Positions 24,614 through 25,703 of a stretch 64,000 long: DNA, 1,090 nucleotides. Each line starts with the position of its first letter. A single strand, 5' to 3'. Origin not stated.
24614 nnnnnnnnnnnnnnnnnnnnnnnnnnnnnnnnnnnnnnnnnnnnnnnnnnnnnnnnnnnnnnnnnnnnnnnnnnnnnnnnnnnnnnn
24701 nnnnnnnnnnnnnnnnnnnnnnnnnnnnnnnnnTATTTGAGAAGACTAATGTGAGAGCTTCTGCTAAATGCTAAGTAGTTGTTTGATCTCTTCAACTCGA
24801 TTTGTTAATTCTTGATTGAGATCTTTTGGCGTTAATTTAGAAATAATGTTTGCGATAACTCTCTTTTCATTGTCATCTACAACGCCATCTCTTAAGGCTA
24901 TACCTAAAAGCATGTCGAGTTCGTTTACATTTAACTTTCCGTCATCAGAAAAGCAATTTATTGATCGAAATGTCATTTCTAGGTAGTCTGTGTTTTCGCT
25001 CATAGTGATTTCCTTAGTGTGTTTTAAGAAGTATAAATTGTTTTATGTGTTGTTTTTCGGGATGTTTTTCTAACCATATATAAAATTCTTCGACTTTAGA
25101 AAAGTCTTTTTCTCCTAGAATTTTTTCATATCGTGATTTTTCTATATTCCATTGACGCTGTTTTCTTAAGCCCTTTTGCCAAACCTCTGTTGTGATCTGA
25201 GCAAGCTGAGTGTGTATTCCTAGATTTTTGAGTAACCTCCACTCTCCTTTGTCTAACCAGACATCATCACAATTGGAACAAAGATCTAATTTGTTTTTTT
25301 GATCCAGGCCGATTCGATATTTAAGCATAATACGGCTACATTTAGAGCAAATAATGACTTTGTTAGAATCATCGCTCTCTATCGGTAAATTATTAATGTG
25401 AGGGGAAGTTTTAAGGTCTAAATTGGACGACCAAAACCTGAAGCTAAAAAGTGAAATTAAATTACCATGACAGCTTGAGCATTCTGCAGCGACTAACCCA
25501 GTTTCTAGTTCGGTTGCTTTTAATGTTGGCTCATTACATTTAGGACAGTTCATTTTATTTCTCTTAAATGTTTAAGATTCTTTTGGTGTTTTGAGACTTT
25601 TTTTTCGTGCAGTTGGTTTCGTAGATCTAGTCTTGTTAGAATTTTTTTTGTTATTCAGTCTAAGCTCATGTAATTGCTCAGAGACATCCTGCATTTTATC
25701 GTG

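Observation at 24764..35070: Seven-gene operon joining PspA/IM30 (ESCRT-III-like), a flotillin, an NfeD-like partner and a 1,786-aa AAA+ ATPase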

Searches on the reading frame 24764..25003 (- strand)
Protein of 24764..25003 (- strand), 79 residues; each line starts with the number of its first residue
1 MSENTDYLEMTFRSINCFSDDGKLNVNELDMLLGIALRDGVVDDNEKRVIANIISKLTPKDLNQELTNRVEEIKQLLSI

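Call 3: search_protein_families(library=pfam, proteins=[window:24764-25003:-], max_evalue=0.01)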
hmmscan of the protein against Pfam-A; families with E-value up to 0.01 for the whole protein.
window:24764-25003:- (79 aa): 1 family
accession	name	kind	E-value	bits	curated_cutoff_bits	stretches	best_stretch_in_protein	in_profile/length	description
PF05099.18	TerB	-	0.0037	18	24.4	1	4-57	55-106/118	Tellurite resistance protein TerB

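Call 4: search_protein_families(library=ncbifam, proteins=[window:24764-25003:-], max_evalue=0.01)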
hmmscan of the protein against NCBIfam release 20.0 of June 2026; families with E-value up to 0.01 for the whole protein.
window:24764-25003:- (79 aa): 0 families

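Call 5: search_protein_families(library=padloc, proteins=[window:24764-25003:-], max_evalue=0.01)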
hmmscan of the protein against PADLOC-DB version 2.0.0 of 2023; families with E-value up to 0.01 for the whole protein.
window:24764-25003:- (79 aa): 0 families

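Call 21: search_protein_families(library=pfam, proteins=[window:24764-25003:-], max_evalue=10)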
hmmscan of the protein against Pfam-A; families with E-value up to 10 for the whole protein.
window:24764-25003:- (79 aa): 2 families
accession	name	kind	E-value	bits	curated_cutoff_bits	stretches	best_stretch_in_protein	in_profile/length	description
PF05099.18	TerB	-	0.0037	18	24.4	1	4-57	55-106/118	Tellurite resistance protein TerB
PF03118.21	RNA_pol_A_CTD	-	0.052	13.7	23.8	1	6-29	16-39/67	Bacterial RNA polymerase, alpha chain C terminal domain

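Call 63: search_protein_families(library=pfam, alignment_id=A4, max_evalue=0.01)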
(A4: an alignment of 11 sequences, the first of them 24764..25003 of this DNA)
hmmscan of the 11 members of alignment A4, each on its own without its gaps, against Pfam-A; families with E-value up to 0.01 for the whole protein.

A. member 1, window:24764-25003:- (79 aa): 1 family
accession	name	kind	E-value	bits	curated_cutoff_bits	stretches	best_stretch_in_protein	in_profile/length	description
PF05099.18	TerB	-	0.0037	18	24.4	1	4-57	55-106/118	Tellurite resistance protein TerB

B. families by the number of members that match (of 11 scanned): 6 families
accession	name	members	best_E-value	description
PF05099.18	TerB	6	5.8e-05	Tellurite resistance protein TerB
PF13499.12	EF-hand_7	3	0.0042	EF-hand domain pair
PF13202.12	EF-hand_5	3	0.0074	EF hand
PF03460.22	NIR_SIR_ferr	2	0.0001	Nitrite/Sulfite reductase ferredoxin-like half domain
PF13405.12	EF-hand_6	2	0.0034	EF-hand domain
PF00036.39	EF-hand_1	2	0.004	EF hand domain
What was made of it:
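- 24764..25003 (-): Accessory gene: a 79-aa TerB-like protein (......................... motif). 6 of 11 family members hit TerB at E<0.01, the best at 5.8e-5 (call 63).
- Checked: However, 6 of 11 family members hit TerB at E<0.01, the best at 5.8e-5 (call 63).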

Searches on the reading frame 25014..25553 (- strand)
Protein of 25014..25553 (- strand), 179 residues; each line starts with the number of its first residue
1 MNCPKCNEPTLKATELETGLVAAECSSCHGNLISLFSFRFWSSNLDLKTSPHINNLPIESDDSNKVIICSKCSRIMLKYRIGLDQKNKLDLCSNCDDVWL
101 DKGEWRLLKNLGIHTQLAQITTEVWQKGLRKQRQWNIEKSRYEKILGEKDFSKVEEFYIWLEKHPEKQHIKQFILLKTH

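Call 3: search_protein_families(library=pfam, proteins=[window:25014-25553:-], max_evalue=0.01)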
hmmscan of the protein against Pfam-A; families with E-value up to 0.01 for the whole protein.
window:25014-25553:- (179 aa): 2 families
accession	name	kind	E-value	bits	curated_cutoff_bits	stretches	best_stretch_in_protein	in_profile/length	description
PF13453.11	Zn_ribbon_TFIIB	-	1.9e-08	34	22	2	2-31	1-28/41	Transcription factor zinc-finger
PF04981.18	NMD3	-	0.0017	18.4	24.9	1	64-139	13-83/243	NMD3 family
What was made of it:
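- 25014..25553 (-): Accessory gene: a soluble protein with two CxxC...CxxC zinc ribbons and a helical tail. Pfam Zn_ribbon_TFIIB E 1.9e-8, two stretches (call 3).
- Checked: 25014-25553: two TFIIB-type zinc ribbons (call 3).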

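Call 4: search_protein_families(library=ncbifam, proteins=[window:25014-25553:-], max_evalue=0.01)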
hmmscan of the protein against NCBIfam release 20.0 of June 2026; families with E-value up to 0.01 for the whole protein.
window:25014-25553:- (179 aa): 0 families

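Call 5: search_protein_families(library=padloc, proteins=[window:25014-25553:-], max_evalue=0.01)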
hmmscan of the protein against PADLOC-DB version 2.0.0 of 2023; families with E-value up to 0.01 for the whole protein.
window:25014-25553:- (179 aa): 0 families

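Call 21: search_protein_families(library=pfam, proteins=[window:25014-25553:-], max_evalue=10)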
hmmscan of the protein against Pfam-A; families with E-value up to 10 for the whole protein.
window:25014-25553:- (179 aa): 11 families
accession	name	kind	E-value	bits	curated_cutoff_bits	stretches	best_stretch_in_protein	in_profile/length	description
PF13453.11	Zn_ribbon_TFIIB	-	1.9e-08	34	22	2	2-31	1-28/41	Transcription factor zinc-finger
PF04981.18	NMD3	-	0.0017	18.4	24.9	1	64-139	13-83/243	NMD3 family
PF24042.1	DUF7351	-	0.044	14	31.2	1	2-33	3-32/177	Domain of unknown function (DUF7351)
PF07191.17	Zn_ribbon_6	-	0.26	11.7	25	1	2-31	2-25/67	Double zinc ribbon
PF08063.17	Zn_ribbon_PADR1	-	0.35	11.1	25.1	0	2-12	4-14/42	PADR1 domain, zinc ribbon fold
PF04032.22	Rpr2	-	0.38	11.5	29.3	1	68-101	24-57/90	RNAse P Rpr2/Rpp21/SNM1 subunit domain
PF22191.2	IBR_1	-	0.38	11.1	27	1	2-29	5-28/47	IBR domain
PF14537.11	Cytochrom_c3_2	-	0.47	11.4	25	1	2-73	8-64/79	Cytochrome c3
PF08772.16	Zn_ribbon_NOB1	-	2.9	8.5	24.9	0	66-110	8-44/72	Nin one binding (NOB1) Zn-ribbon like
PF13717.11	Zn_ribbon_4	-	3.5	8.1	30.3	0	92-99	28-35/36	zinc-ribbon domain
PF01363.27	FYVE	-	5.9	7.5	27.8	1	67-97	33-63/67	FYVE zinc finger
